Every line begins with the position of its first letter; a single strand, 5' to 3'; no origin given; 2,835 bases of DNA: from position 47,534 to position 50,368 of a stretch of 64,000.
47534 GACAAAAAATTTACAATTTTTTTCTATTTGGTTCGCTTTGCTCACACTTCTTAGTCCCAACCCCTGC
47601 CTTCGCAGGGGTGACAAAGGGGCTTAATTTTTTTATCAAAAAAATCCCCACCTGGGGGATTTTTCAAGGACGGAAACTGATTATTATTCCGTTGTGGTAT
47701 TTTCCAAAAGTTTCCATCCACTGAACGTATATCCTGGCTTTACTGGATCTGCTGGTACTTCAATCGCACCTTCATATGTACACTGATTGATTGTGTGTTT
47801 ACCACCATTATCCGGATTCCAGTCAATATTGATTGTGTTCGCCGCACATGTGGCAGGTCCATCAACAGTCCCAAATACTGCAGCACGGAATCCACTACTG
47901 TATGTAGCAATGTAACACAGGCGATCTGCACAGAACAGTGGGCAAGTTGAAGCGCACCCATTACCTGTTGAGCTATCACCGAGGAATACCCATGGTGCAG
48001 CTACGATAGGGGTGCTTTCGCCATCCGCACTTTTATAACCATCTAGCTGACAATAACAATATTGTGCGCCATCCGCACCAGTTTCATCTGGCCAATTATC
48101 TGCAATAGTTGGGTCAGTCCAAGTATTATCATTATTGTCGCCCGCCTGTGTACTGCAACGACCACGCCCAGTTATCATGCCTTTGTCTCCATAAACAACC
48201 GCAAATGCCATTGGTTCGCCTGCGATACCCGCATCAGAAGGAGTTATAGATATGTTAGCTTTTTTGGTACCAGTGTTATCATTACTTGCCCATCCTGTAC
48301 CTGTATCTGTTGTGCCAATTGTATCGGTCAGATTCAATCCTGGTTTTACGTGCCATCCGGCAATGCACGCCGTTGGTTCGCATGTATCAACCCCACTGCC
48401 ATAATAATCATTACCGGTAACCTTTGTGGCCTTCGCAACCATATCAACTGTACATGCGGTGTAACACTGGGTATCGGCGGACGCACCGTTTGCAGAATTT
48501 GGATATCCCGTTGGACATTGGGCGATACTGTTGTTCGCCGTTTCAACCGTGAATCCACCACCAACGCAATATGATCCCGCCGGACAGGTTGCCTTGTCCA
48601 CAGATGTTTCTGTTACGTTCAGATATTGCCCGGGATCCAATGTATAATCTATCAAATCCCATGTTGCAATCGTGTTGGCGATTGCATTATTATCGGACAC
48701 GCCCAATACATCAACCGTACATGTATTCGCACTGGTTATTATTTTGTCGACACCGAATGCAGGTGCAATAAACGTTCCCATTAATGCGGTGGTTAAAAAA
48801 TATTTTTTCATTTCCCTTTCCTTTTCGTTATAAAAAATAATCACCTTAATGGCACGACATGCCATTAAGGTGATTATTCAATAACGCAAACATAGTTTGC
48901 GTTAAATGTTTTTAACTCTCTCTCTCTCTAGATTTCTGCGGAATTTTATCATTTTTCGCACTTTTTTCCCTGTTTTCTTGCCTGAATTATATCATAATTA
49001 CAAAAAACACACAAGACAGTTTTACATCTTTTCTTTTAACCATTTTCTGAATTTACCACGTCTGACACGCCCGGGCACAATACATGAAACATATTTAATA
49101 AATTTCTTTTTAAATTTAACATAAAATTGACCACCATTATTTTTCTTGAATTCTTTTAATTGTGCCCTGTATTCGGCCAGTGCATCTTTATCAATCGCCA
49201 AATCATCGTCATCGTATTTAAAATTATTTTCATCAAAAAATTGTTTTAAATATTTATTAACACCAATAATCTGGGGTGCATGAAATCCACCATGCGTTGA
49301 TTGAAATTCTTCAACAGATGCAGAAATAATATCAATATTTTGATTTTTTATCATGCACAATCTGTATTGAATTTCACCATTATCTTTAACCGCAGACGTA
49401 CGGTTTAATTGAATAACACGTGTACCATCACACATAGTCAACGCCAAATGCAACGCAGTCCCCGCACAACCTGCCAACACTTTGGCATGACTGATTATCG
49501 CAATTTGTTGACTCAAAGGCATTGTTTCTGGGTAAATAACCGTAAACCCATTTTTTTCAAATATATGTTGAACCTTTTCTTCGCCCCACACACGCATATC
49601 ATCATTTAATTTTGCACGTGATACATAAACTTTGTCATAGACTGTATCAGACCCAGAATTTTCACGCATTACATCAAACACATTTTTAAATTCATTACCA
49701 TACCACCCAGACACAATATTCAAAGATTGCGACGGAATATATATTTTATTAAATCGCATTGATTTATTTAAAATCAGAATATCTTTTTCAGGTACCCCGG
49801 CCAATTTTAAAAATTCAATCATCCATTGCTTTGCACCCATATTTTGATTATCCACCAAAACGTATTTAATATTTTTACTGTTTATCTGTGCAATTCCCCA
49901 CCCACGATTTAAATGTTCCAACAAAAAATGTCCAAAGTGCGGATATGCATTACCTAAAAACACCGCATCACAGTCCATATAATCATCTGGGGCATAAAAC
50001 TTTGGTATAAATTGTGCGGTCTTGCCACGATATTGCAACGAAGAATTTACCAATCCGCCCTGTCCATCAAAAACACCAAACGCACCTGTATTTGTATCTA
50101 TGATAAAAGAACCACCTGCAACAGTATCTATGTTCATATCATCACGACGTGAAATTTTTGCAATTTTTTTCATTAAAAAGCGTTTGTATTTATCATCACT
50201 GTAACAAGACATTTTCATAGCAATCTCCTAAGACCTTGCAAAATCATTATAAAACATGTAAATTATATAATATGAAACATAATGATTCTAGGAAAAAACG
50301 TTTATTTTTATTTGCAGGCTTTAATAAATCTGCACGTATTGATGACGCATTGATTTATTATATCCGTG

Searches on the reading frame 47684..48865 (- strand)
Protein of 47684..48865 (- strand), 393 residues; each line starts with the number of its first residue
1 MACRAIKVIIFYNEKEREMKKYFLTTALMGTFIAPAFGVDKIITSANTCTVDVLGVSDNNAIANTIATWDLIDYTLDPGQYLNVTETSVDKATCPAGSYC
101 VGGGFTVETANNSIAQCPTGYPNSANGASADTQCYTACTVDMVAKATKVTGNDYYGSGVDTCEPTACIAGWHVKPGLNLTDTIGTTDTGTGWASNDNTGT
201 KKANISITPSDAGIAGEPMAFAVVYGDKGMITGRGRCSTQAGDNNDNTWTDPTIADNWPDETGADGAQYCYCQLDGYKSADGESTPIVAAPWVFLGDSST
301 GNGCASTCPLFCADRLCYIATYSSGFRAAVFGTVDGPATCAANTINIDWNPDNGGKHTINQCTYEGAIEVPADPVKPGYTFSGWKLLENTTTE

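Call 43: search_protein_families(library=pfam, proteins=[window:47684-48865:-], max_evalue=0.01)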
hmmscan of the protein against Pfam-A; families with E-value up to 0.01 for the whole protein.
window:47684-48865:- (393 aa): 1 family
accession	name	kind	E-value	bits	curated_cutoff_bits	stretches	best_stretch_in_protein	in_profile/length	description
PF09479.16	Flg_new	-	2e-06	28.3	27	1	351-392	7-46/65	Listeria-Bacteroides repeat domain (List_Bact_rpt)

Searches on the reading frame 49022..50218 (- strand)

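Call 43: search_protein_families(library=pfam, proteins=[window:49022-50218:-], max_evalue=0.01)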
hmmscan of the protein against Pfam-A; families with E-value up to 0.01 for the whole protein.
window:49022-50218:- (398 aa): 1 family
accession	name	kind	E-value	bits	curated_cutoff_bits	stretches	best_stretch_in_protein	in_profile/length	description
PF04577.19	Glyco_transf_61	-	3.1e-16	60.3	27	1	95-269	1-137/137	Glycosyltransferase 61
